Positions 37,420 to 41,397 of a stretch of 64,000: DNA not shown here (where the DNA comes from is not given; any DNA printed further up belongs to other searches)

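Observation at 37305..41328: Orphan 1,225-aa helicase-like gene with a large unassignable N-terminal region, its own promoter and an overlapping 90-aa ORF: candidate undescribed nucleic-acid surveillance/defence module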

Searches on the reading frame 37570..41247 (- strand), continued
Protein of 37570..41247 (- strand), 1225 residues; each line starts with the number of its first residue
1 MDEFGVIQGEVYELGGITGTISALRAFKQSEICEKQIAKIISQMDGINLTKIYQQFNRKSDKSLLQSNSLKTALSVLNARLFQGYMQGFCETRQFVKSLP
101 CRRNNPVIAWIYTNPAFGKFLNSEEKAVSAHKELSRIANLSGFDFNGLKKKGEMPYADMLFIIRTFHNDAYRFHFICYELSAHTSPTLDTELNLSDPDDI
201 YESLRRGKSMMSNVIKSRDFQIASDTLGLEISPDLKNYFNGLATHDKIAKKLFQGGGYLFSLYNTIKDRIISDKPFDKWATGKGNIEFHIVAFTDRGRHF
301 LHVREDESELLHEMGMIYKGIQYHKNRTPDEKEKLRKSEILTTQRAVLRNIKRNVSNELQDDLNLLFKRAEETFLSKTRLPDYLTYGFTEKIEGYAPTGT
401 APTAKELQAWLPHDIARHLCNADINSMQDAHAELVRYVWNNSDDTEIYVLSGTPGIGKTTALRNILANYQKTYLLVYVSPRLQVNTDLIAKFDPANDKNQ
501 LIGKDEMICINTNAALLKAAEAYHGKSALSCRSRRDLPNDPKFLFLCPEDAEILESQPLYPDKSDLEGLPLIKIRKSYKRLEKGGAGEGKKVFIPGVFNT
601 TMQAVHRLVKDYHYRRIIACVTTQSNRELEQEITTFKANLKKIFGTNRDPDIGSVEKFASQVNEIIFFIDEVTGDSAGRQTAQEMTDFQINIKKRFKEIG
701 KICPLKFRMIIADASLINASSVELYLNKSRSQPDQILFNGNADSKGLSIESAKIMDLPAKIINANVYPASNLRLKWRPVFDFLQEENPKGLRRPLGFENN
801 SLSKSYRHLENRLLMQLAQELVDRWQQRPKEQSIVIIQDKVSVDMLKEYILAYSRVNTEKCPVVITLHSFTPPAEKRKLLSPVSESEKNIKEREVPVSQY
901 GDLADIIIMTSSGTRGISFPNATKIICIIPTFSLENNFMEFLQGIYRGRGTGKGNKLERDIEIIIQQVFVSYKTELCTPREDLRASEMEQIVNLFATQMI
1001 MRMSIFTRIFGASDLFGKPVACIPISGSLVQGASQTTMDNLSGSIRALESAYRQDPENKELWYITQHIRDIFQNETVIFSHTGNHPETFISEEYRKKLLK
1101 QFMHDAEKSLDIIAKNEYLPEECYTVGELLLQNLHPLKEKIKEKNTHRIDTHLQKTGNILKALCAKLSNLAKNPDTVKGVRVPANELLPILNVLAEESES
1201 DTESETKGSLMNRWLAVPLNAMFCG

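Call 30: search_solved_structures(query=A2, max_evalue=1, show_alignments=1)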
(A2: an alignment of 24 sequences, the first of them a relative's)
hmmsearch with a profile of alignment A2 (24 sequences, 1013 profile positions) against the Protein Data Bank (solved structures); distinct sequences matched with E-value up to 1: 2.
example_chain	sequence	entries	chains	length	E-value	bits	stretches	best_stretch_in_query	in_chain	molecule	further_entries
3h0g_D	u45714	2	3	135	0.048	14.7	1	375-464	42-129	DNA-directed RNA polymerase II subunit rpb4 | RNA polymerase II subunit Rpb4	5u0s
7uhb_K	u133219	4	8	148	0.085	13.9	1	37-155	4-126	Multivalent miniprotein inhibitor AHB2-2GS-SB175 | Pan-variant miniprotein TRI2-2 | TRI2-2 minibinder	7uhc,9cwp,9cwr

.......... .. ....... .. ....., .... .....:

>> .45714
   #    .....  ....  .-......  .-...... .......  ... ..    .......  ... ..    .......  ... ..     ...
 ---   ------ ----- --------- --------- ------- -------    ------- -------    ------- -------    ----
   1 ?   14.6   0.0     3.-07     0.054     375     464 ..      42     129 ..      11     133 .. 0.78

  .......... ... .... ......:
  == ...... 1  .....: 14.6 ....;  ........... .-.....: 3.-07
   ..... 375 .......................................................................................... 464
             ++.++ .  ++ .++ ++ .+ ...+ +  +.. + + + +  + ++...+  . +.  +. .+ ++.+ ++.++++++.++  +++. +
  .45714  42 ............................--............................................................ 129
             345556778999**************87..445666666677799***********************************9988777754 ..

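Call 31: search_protein_families(library=ncbifam, proteins=[L004:9201-12458:+, L005:6842-9859:+, L084:6600-9929:+, P0026, P0027, P0030], max_evalue=0.1)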
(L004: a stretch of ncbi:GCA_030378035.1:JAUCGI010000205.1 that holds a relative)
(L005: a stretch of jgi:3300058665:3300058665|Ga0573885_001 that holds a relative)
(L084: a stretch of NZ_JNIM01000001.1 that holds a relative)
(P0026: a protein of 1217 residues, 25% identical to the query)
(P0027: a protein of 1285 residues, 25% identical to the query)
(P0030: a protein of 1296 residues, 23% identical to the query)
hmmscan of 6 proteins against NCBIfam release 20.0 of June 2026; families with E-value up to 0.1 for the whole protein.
L004:9201-12458:+ (1085 aa): 0 families

L005:6842-9859:+ (1005 aa): 0 families

L084:6600-9929:+ (1109 aa): 0 families

P0026 (1217 aa): 3 families
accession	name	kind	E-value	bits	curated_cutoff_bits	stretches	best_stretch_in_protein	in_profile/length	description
NF038214.1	IS21_help_AAA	equivalog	0.0095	15.6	200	0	401-431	76-106/232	IS21-like element helper ATPase IstB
NF010248.0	PRK13695.1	equivalog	0.051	13.3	156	1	417-434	5-22/180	NTPase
TIGR03881.1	KaiC_arch_4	hypoth_equivalog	0.085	12.5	247.8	0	415-471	21-77/231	KaiC domain-containing protein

P0027 (1285 aa): 3 families
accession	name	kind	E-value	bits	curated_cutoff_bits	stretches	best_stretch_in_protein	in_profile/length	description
TIGR01447.1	recD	equivalog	0.0027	16.3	310.15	1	357-474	100-188/597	exodeoxyribonuclease V subunit alpha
NF010248.0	PRK13695.1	equivalog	0.02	14.6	156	1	452-481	6-38/180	NTPase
NF033915.0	antiphage_ZorA_2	subfamily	0.093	11.8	100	0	578-652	230-304/383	anti-phage ZorAB system protein ZorA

P0030 (1296 aa): 0 families

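Call 36: find_encoding_contigs(protein=window:37570-41247:-, flank=10000, max_places=4)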
Protein window:37570-41247:- (1225 aa): no gene with exactly this product is on record in the collection.
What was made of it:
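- Tried and rejected: A look-up of the window protein in public assemblies found no record (call 36).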

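Call 43: search_protein_families(library=pfam, alignment_id=A4, max_evalue=0.00001)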
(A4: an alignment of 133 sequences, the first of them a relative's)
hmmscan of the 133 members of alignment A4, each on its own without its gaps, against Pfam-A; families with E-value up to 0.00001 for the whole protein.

A. member 1, L015:13251-13772:+ (173 aa): 4 families
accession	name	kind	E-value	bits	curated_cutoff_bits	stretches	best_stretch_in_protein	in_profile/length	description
PF13649.12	Methyltransf_25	-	1.6e-10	42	27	1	73-130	1-62/97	Methyltransferase domain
PF08241.18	Methyltransf_11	-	1.8e-07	32.1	21.2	1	75-129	2-57/95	Methyltransferase domain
PF13847.12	Methyltransf_31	-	3.4e-07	30.5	27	1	73-124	7-59/145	Methyltransferase domain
PF08242.18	Methyltransf_12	-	1.5e-06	29.2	30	1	74-127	1-54/98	Methyltransferase domain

B. families by the number of members that match (of 133 scanned): 183 families (the first 25 are shown)
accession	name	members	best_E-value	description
PF05685.18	Uma2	4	5.5e-46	Putative restriction endonuclease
PF13649.12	Methyltransf_25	3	5.6e-24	Methyltransferase domain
PF13847.12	Methyltransf_31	3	4e-20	Methyltransferase domain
PF08241.18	Methyltransf_11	3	3.6e-19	Methyltransferase domain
PF08242.18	Methyltransf_12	3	3.2e-14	Methyltransferase domain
PF13191.12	AAA_16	3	3.1e-10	AAA ATPase domain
PF01266.30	DAO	3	2.7e-08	FAD dependent oxidoreductase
PF00534.26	Glycos_transf_1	2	4.5e-44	Glycosyl transferases group 1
PF01048.26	PNP_UDP_1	2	9.5e-43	Phosphorylase superfamily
PF02321.23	OEP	2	1.2e-40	Outer membrane efflux protein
PF20703.3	nSTAND1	2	3.3e-32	Novel STAND NTPase 1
PF07992.20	Pyr_redox_2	2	3.2e-28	Pyridine nucleotide-disulphide oxidoreductase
PF01370.27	Epimerase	2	1.8e-21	NAD dependent epimerase/dehydratase family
PF20706.3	GT4-conflict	2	6.2e-12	Family 4 Glycosyltransferase in conflict systems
PF08281.18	Sigma70_r4_2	2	2.1e-11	Sigma-70, region 4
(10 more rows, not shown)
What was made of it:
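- Neighbours are mostly housekeeping or metabolic genes in cyanobacteria (call 43).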

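Call 51: find_homologous_proteins(query=L005:6842-9859:+, max_evalue=0.001)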
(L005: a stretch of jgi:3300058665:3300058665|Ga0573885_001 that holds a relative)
Query L005:6842-9859:+ (1005 aa): 422 proteins with E <= 0.001 among 8000 candidates; the best 120 are listed.
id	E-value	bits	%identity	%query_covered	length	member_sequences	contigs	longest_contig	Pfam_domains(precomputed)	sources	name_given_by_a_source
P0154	0.0e+0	2225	100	100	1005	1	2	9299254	-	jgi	jgi:Asp-tRNA(Asn)/Glu-tRNA(Gln) amidotransferase C subunit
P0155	0.0e+0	1536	71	100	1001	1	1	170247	-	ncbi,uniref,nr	ncbi:hypothetical protein [Iningainema tapete]|uniref:Uncharacterized protein n=1 Tax=Iningainema ta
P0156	0.0e+0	1503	69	100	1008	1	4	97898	-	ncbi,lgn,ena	-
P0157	0.0e+0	1500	69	100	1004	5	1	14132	-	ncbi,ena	-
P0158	0.0e+0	1497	69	100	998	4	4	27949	-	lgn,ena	-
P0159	0.0e+0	1497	68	100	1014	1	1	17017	-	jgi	jgi:hypothetical protein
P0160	0.0e+0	1462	67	100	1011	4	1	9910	-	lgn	-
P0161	0.0e+0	1438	67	100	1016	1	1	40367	-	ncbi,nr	ncbi:MAG: hypothetical protein DSM106950_27975 [Stigonema ocellatum SAG 48.90 = DSM 106950]|nr:hypot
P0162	0.0e+0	1433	67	100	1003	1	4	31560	-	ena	-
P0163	0.0e+0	1433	65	100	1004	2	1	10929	-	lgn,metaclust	metaclust:\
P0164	0.0e+0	1432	67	100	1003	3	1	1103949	-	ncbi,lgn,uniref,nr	ncbi:hypothetical protein NIES4075_30170 [Tolypothrix sp. NIES-4075]|uniref:hypothetical protein n=1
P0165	0.0e+0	1430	65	100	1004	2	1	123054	-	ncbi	-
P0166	0.0e+0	1422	66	100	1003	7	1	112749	-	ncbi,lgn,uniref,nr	ncbi:hypothetical protein PI95_008120 [Hassallia byssoidea VB512170]|uniref:Uncharacterized protein 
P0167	0.0e+0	1416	65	100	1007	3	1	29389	-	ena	-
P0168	0.0e+0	1414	67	100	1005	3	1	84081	-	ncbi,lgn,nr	ncbi:MAG: hypothetical protein KME31_11795 [Tolypothrix carrinoi HA7290-LM1]|nr:hypothetical protein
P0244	0.0e+0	1225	58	100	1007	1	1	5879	-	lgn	-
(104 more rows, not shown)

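Call 79: search_dna_similar(query=window:37570-41247:-, collection=plasmids, mode=protein, max_evalue=1e-10, max_rows=25)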
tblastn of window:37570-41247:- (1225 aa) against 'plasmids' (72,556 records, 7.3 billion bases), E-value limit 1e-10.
Records with a match: 10; places in all: 10; records where one place covers at least 80% of the query: 6.
Best place of each record, by identity: <60% 10.
By first word of the organism name: Trichormus 2; Tolypothrix 1; Microchaete 1; Aulosira 1; Cupriavidus 1; Nostoc 1; Acinetobacter 1; Stanieria 1; Acetobacter 1.
By predicted mobility (MOB-suite, as given by PLSDB): conjugative 6; non-mobilizable 4.
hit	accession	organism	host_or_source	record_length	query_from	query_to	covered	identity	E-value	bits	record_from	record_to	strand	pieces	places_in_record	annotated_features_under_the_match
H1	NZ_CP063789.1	Tolypothrix sp. PCC 7712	Soil sample,soil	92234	81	1219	93%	24.2%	2e-62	243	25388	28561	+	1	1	ATP-binding protein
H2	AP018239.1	Microchaete diplosiphon NIES-3275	-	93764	81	1219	93%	24.2%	2e-62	243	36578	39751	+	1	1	helicase-like protein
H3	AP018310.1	Aulosira laxa NIES-50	-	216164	81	1219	93%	24.1%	3e-63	245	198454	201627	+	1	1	helicase-like protein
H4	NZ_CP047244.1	Trichormus variabilis 0441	cell culture,thermal spring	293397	81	1219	93%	24.1%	2e-62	243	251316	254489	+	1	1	helicase-related protein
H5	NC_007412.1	Trichormus variabilis ATCC 29413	-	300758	81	1219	93%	24.1%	2e-62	243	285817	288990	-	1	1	helicase-related protein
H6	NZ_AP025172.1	Cupriavidus sp. P-10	-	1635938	84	1218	93%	23.1%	1e-40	172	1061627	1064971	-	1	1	none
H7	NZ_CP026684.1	Nostoc sp. 'Peltigera membranacea cyanobiont' N6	Lichen thallus,Peltigera membranacea ...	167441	426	1136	58%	25.3%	1e-44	185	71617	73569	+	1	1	ATP-binding protein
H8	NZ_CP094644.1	Acinetobacter sp. PK01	mixed culture,Laboratory activated ...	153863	450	1025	47%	24.1%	1e-28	133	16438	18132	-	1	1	hypothetical protein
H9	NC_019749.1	Stanieria cyanosphaera PCC 7437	-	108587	633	1054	34%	28.3%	2e-31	142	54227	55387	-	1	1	helicase-related protein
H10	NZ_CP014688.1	Acetobacter persici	water kefir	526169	658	950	24%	27.4%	3e-14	86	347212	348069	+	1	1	hypothetical protein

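Call 80: search_dna_similar(query=window:37570-41247:-, collection=phages, mode=protein, max_evalue=0.00001, max_rows=10)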
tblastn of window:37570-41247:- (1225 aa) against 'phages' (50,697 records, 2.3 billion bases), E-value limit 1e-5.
No match.
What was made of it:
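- The family is absent from phages (call 80).
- Tried and rejected: A phage origin was rejected: there are no hits in 50,697 phage records (call 80).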

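Call 81: search_protein_families(library=padloc, alignment_id=A4, max_evalue=1e-10)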
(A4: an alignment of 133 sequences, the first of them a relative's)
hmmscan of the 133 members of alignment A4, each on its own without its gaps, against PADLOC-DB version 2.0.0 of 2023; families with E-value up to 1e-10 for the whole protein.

A. member 1, L015:13251-13772:+ (173 aa): 0 families

B. families by the number of members that match (of 133 scanned): 133 families (the first 25 are shown)
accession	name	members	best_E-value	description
PDLC04832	PDC-S03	2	2.6e-23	-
PDLC04134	mad2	2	1.1e-21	mads_2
PDLC04833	PDC-S03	2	1.1e-17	-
PDLC03604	REase_MTase_IIG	1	5.5e-220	Type IIG restriction enzyme-methyltransferase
PDLC03378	MTase_II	1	5.6e-82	Type II methyltransferase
PDLC03596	REase_MTase_IIG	1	2.7e-79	Type IIG restriction enzyme-methyltransferase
PDLC03612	REase_MTase_IIG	1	7e-79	Type IIG restriction enzyme-methyltransferase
PDLC03609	REase_MTase_IIG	1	5.7e-73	Type IIG restriction enzyme-methyltransferase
PDLC03234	MTase_II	1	8.5e-72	Type II methyltransferase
PDLC03326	MTase_II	1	9.9e-69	Type II methyltransferase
PDLC03272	MTase_II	1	7.4e-67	Type II methyltransferase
PDLC05073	PDC-S70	1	6.9e-65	-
PDLC00033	DruM2|DruM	1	6e-62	DNA cytosine methylase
PDLC00026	DruM2|DruM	1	4.4e-61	DNA cytosine methylase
PDLC05071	PDC-S70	1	3e-53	-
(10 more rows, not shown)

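Call 82: get_annotated_region(hit=H5, flank=9000)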
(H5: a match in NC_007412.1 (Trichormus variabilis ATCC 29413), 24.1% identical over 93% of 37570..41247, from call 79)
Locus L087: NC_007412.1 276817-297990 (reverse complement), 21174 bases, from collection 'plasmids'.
description: Trichormus variabilis ATCC 29413 plasmid C, complete sequence
organism: Trichormus variabilis ATCC 29413 (NCBI taxid 240292)
taxonomy: Bacteria; Cyanobacteriota; Cyanophyceae; Nostocales; Nostocaceae; Trichormus; Trichormus variabilis; Trichormus variabilis ATCC 29413
host: -; source: -; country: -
typing (MOB-suite, as given by PLSDB): conjugative; replicon rep_cluster_1671; relaxase MOBP; mating-pair formation MPF_T
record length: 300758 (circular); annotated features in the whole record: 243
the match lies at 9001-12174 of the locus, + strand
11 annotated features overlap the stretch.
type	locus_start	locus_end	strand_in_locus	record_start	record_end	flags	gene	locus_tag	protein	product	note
CDS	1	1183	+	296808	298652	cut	-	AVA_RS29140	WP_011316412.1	DDE-type integrase/transposase/recombinase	GO:0015074 - DNA integration [Evidence IEA]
CDS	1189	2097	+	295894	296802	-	-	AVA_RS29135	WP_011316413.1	ATP-binding protein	-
CDS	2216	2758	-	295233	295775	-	-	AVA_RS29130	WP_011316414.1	hypothetical protein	-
CDS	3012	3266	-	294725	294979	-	-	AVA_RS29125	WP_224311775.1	hypothetical protein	-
CDS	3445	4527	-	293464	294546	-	-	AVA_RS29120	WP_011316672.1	site-specific integrase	GO:0015074 - DNA integration [Evidence IEA]; GO:0006310 - DNA recombination [Evidence IEA]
CDS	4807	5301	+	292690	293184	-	-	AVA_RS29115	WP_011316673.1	hypothetical protein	-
CDS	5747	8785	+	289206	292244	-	-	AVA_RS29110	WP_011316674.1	hypothetical protein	-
CDS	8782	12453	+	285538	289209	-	-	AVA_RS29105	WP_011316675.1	helicase-related protein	-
CDS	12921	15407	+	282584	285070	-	-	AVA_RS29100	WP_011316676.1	hypothetical protein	-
CDS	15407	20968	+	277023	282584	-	-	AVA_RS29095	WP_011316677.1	hypothetical protein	-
CDS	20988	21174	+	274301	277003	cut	-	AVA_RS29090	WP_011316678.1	DEAD/DEAH box helicase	-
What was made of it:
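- B and A overlap by 4 nt on Trichormus variabilis plasmid C (call 82). The family also occurs on conjugative cyanobacterial plasmids, next to an integrase and a transposase (calls 79, 82). The family occurs on conjugative plasmids next to an integrase and a transposase (calls 79, 82).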
